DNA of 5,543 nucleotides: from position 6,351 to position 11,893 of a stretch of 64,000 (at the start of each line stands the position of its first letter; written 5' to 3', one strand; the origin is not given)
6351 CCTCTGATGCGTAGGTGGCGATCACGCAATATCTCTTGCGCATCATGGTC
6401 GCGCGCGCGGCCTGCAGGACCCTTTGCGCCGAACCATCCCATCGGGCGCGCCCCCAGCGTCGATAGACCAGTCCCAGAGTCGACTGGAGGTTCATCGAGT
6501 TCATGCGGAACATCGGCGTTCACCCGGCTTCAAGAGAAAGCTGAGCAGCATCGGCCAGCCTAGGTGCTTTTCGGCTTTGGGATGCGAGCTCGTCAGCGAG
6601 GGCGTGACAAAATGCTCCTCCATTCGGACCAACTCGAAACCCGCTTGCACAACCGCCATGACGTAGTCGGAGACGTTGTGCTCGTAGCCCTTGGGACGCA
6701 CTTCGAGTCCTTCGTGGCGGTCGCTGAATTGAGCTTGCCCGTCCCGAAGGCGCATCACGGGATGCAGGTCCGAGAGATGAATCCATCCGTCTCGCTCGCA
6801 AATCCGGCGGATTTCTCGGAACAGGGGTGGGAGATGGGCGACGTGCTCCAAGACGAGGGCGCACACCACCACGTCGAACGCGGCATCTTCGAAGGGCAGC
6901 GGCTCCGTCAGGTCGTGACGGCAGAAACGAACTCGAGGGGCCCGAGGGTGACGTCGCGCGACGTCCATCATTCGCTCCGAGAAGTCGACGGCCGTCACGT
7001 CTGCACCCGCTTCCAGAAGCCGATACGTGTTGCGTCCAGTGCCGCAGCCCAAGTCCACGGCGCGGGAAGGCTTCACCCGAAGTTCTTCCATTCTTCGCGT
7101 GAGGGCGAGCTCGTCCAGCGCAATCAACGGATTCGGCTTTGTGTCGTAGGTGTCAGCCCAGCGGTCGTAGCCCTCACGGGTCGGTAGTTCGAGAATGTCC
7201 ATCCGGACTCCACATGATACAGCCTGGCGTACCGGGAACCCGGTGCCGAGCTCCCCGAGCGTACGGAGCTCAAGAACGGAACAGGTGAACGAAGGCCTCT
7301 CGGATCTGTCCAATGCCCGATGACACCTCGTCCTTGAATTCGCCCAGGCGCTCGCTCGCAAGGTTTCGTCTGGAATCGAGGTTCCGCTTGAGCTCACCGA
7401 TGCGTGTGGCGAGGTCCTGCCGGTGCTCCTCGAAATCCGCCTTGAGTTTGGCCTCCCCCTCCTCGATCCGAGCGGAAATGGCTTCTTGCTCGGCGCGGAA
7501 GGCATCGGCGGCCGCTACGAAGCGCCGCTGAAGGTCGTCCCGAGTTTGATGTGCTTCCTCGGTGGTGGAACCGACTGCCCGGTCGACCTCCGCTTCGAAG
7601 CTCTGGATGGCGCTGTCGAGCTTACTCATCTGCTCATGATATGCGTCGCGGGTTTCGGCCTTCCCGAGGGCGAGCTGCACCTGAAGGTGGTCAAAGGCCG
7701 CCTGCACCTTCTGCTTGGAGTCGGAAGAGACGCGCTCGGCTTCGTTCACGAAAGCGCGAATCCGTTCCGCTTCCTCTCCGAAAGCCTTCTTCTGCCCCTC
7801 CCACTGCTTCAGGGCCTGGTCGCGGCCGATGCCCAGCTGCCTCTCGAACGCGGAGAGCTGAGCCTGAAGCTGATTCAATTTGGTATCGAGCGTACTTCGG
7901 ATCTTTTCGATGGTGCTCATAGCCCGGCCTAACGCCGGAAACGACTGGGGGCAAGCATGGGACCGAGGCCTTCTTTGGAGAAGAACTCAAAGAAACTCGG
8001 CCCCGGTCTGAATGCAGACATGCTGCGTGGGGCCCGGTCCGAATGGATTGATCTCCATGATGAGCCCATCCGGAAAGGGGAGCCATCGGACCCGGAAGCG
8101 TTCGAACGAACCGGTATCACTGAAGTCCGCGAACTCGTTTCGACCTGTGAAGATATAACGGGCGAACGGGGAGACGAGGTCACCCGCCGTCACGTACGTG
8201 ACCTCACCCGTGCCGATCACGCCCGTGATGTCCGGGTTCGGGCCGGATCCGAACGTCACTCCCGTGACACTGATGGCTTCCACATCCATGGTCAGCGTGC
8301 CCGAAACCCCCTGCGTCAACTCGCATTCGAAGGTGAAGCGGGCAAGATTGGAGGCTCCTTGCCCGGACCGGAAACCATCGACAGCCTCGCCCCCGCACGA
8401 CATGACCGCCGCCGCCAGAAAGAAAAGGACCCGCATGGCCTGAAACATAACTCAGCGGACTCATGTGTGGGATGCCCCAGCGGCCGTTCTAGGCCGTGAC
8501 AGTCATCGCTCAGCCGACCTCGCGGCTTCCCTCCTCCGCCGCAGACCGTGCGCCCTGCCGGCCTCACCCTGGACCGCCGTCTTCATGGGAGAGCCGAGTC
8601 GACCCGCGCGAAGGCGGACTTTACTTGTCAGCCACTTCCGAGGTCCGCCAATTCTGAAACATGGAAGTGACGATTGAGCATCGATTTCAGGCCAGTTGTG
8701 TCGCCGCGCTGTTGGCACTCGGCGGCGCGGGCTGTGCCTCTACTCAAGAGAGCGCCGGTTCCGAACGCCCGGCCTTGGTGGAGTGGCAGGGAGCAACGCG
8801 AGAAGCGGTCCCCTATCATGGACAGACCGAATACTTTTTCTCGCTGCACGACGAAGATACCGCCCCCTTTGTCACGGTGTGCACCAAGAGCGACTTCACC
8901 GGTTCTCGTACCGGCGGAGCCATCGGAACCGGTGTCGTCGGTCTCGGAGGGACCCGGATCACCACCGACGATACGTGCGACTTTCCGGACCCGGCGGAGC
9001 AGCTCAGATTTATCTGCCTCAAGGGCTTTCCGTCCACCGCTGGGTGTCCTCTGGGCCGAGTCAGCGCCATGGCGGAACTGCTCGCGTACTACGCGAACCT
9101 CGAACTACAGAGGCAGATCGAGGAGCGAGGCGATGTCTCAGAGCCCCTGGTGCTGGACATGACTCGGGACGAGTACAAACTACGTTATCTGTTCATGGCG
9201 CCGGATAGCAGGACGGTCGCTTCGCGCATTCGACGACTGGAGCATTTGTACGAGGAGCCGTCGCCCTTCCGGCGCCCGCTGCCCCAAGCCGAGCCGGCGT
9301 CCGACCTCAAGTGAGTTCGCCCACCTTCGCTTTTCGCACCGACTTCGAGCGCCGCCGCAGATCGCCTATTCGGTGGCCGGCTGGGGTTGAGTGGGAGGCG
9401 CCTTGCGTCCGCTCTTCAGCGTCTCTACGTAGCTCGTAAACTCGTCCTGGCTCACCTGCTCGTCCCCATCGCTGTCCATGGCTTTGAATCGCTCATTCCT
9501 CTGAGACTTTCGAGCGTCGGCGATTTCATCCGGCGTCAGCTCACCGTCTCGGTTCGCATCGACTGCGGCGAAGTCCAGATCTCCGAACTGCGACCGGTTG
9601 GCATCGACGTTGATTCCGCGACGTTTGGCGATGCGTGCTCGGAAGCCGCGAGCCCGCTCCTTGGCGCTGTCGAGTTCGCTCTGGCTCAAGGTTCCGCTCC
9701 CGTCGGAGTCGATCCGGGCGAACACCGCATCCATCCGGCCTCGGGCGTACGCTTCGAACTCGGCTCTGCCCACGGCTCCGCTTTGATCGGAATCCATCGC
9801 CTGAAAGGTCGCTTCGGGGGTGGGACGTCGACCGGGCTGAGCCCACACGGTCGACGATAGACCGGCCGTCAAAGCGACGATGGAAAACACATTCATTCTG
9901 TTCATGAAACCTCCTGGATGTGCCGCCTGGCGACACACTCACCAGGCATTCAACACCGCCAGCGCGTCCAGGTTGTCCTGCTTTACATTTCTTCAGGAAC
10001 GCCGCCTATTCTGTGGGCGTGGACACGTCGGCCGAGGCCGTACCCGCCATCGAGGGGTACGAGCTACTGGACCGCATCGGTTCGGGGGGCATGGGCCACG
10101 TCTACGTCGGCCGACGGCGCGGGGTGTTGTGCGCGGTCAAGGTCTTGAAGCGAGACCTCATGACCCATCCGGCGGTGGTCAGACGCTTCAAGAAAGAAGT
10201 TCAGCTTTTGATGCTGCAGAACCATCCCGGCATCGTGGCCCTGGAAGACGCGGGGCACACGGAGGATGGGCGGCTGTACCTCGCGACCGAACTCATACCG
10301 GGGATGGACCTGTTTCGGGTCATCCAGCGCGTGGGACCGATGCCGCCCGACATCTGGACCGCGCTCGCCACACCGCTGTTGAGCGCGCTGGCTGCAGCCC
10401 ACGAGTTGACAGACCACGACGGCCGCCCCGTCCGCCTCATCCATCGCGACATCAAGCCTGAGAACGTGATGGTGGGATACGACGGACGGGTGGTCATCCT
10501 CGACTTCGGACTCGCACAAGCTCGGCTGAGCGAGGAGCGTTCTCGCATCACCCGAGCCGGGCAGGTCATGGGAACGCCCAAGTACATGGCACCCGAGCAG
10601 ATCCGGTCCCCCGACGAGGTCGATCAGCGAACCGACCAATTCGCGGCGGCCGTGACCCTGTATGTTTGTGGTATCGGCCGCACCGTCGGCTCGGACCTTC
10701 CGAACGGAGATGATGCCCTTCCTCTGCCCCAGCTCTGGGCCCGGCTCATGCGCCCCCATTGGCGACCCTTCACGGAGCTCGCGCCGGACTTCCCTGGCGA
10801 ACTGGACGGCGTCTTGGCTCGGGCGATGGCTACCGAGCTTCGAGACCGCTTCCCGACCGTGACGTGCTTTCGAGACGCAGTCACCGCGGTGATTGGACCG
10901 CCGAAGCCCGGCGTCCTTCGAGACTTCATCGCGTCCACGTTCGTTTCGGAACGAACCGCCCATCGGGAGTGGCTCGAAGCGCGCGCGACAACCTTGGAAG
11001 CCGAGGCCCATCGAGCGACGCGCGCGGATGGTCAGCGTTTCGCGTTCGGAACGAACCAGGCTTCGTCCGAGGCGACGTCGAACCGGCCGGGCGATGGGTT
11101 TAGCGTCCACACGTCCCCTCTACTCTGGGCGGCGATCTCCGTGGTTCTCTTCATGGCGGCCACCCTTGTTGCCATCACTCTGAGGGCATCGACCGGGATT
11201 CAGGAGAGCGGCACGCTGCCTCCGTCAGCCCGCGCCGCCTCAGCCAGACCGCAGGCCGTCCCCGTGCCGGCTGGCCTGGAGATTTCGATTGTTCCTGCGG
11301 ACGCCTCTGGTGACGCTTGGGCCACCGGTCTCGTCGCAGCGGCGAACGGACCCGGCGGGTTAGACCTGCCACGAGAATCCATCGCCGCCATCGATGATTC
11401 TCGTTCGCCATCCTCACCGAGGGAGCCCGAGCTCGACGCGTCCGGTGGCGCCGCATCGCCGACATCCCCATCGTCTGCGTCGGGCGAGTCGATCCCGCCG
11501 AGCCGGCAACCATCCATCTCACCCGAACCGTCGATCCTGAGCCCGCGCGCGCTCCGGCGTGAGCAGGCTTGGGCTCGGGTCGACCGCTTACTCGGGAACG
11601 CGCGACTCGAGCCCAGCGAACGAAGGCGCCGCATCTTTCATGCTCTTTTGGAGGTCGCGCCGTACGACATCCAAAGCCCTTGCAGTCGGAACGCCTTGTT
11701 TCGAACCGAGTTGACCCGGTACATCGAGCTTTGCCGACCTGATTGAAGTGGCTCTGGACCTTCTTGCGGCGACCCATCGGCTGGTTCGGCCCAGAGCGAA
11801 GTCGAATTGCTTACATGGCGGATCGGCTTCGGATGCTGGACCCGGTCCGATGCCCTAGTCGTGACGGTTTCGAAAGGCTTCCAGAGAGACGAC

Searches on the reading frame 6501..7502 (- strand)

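Call 71: search_protein_families(library=pfam, proteins=[window:6501-7502:-], max_evalue=0.00001)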
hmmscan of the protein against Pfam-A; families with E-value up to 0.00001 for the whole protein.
window:6501-7502:- (333 aa): 7 families
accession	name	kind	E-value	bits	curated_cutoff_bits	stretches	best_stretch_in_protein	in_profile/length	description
PF08241.18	Methyltransf_11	-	9.9e-24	84.3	21.2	1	149-241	1-93/95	Methyltransferase domain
PF13649.12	Methyltransf_25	-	4.3e-22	79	27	1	149-239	2-97/97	Methyltransferase domain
PF08242.18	Methyltransf_12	-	1.4e-17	64.6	30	1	149-241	1-98/98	Methyltransferase domain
PF13847.12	Methyltransf_31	-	5.2e-17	62.3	27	1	147-247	6-113/145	Methyltransferase domain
PF13489.12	Methyltransf_23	-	3.7e-15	56.5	27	1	135-247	13-120/164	Methyltransferase domain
PF01209.24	Ubie_methyltran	-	5.4e-08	32.9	20.1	1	142-242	45-150/233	ubiE/COQ5 methyltransferase family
PF03848.20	TehB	-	8.9e-06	25.7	20.4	0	143-179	29-65/193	Tellurite resistance protein TehB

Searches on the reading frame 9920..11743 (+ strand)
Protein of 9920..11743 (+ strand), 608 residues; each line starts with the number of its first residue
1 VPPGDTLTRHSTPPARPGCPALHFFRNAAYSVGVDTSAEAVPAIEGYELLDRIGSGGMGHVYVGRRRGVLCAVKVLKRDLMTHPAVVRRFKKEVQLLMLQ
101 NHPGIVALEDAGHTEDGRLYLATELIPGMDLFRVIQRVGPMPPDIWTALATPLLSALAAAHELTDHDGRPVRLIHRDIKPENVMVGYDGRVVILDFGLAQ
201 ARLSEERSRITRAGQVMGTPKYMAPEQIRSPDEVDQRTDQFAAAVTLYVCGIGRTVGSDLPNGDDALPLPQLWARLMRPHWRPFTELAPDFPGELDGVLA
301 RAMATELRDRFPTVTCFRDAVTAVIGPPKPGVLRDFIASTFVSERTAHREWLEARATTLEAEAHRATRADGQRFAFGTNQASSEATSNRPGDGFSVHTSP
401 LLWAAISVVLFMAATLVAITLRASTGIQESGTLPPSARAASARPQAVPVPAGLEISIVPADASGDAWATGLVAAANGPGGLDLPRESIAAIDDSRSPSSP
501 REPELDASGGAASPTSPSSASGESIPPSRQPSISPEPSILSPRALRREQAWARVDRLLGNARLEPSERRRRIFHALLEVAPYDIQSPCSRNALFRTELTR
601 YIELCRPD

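Call 71: search_protein_families(library=pfam, proteins=[window:9920-11743:+], max_evalue=0.00001)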
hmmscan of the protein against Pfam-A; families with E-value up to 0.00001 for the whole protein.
window:9920-11743:+ (608 aa): 2 families
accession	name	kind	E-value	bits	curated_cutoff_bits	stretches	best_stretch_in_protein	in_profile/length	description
PF00069.31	Pkinase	-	2.1e-32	113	31.7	1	47-255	1-195/263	Protein kinase domain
PF07714.23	PK_Tyr_Ser-Thr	-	3.8e-17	62.9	23.1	1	49-248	3-195/258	Protein tyrosine and serine/threonine kinase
